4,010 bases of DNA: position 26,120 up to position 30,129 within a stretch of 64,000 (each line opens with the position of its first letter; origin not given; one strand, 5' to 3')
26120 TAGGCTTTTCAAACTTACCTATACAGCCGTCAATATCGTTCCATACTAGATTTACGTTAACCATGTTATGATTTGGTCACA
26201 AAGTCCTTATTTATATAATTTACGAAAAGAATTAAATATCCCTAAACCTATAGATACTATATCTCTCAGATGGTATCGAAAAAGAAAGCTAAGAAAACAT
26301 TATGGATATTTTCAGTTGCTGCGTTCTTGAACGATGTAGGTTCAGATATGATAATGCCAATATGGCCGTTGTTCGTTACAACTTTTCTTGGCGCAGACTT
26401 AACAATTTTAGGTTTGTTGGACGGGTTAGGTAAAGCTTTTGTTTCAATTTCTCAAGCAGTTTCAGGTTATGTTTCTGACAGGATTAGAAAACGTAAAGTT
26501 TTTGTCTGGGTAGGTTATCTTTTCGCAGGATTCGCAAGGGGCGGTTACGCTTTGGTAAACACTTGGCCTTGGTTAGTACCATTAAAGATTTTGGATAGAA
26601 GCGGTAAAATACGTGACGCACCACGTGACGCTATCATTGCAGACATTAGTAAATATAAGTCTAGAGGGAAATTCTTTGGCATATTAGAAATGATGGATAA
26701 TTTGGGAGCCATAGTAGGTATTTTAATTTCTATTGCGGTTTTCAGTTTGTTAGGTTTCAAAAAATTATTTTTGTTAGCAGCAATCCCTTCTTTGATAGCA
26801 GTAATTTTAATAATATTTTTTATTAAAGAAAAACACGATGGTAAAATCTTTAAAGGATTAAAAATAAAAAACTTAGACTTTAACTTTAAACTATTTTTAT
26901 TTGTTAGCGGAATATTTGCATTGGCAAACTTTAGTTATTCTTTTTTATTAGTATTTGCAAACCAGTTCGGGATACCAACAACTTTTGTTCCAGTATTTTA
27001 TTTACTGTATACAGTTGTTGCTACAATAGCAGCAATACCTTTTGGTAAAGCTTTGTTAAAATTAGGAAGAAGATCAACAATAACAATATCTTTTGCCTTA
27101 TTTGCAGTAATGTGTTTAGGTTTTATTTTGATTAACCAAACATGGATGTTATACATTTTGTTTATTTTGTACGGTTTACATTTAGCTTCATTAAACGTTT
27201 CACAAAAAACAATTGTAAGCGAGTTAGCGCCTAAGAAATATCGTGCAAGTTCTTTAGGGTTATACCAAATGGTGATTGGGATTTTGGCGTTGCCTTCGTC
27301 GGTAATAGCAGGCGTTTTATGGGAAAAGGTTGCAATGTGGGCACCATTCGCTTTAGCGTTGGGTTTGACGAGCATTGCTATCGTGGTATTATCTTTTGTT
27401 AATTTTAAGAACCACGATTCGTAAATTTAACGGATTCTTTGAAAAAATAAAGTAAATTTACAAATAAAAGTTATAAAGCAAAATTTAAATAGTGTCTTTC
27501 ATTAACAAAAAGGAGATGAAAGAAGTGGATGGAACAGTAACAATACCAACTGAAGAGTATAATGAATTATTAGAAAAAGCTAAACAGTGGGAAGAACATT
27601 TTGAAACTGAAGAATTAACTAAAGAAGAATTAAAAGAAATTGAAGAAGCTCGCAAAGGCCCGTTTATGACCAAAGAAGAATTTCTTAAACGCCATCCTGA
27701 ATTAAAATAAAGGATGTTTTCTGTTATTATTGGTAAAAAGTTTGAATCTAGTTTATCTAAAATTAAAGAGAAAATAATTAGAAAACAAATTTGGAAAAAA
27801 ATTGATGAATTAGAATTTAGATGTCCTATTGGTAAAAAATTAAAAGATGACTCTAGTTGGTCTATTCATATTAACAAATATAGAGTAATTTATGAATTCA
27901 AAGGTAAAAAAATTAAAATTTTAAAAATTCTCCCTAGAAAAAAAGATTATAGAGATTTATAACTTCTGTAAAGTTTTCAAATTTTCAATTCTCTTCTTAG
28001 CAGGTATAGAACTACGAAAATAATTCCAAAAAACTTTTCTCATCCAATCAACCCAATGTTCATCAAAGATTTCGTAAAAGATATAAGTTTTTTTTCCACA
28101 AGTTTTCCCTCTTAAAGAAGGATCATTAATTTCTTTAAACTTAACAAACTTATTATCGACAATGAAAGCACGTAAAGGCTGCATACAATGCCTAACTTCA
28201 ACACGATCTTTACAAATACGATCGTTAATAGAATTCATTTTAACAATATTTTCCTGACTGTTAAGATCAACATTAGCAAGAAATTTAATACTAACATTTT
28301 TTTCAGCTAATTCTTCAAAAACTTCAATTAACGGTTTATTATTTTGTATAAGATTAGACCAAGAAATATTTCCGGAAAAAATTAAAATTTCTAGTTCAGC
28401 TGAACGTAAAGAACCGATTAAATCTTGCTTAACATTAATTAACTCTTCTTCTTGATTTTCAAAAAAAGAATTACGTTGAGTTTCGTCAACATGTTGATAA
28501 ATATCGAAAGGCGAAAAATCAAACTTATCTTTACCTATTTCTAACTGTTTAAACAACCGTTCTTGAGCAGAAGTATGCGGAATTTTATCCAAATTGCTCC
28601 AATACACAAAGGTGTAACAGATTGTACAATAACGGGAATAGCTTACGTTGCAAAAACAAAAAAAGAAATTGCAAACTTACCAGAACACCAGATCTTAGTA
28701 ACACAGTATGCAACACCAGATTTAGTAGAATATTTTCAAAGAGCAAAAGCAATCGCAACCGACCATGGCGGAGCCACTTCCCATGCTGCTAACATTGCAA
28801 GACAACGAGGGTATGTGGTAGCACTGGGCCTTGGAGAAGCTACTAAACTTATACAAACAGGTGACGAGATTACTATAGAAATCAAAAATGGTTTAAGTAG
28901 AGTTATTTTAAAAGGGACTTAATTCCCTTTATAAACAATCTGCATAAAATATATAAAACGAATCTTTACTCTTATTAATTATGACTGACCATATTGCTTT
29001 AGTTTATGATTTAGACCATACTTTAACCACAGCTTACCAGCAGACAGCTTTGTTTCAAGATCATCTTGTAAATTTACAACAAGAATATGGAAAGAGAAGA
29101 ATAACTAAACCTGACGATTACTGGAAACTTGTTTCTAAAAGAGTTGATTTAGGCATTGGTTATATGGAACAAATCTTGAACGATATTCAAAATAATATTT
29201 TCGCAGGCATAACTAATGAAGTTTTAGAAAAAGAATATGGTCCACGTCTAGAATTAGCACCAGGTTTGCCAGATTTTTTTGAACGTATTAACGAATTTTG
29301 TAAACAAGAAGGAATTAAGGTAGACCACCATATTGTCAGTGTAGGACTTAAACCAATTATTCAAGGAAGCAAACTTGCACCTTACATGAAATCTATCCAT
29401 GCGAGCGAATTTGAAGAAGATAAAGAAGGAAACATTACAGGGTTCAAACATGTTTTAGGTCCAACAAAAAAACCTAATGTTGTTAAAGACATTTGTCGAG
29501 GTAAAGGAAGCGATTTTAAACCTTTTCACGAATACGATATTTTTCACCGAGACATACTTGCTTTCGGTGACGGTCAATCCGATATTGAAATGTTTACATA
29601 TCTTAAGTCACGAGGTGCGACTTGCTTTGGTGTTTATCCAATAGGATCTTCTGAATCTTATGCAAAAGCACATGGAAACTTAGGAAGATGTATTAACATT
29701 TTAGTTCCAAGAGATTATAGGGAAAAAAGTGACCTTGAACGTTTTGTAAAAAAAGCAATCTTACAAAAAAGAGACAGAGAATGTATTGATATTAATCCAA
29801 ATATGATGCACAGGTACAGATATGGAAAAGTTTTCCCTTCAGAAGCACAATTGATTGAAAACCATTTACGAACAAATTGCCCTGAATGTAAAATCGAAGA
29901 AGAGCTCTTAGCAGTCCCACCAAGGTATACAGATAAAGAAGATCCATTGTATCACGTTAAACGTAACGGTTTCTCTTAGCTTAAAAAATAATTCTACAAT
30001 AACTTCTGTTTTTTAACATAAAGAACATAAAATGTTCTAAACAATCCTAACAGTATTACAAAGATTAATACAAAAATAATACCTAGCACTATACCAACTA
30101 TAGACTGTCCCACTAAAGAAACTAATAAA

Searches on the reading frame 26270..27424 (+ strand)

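Call 53: search_protein_families(library=pfam, proteins=[window:26270-27424:+], max_evalue=0.001)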
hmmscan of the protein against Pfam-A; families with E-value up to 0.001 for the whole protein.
window:26270-27424:+ (384 aa): 2 families
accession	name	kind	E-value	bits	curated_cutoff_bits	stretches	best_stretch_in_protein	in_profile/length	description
PF07690.21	MFS_1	-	4.4e-38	131.5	33.4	2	15-241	2-241/347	Major Facilitator Superfamily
PF00083.30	Sugar_tr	-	5.7e-06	25.9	22.3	1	212-376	19-190/452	Sugar (and other) transporter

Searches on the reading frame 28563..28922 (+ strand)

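Call 53: search_protein_families(library=pfam, proteins=[window:28563-28922:+], max_evalue=0.001)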
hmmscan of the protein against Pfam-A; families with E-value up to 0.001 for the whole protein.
window:28563-28922:+ (119 aa): 1 family
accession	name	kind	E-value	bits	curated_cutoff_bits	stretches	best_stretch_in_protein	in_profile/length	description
PF00391.29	PEP-utilizers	-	2.8e-18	65.7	23.1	1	40-110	2-72/72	PEP-utilising enzyme, mobile domain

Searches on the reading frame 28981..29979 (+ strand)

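Call 53: search_protein_families(library=pfam, proteins=[window:28981-29979:+], max_evalue=0.001)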
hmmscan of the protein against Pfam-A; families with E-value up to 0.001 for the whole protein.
window:28981-29979:+ (332 aa): 1 family
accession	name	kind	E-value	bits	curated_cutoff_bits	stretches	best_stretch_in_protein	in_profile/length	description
PF12710.13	HAD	-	5.3e-09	37.2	27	1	8-205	2-188/189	haloacid dehalogenase-like hydrolase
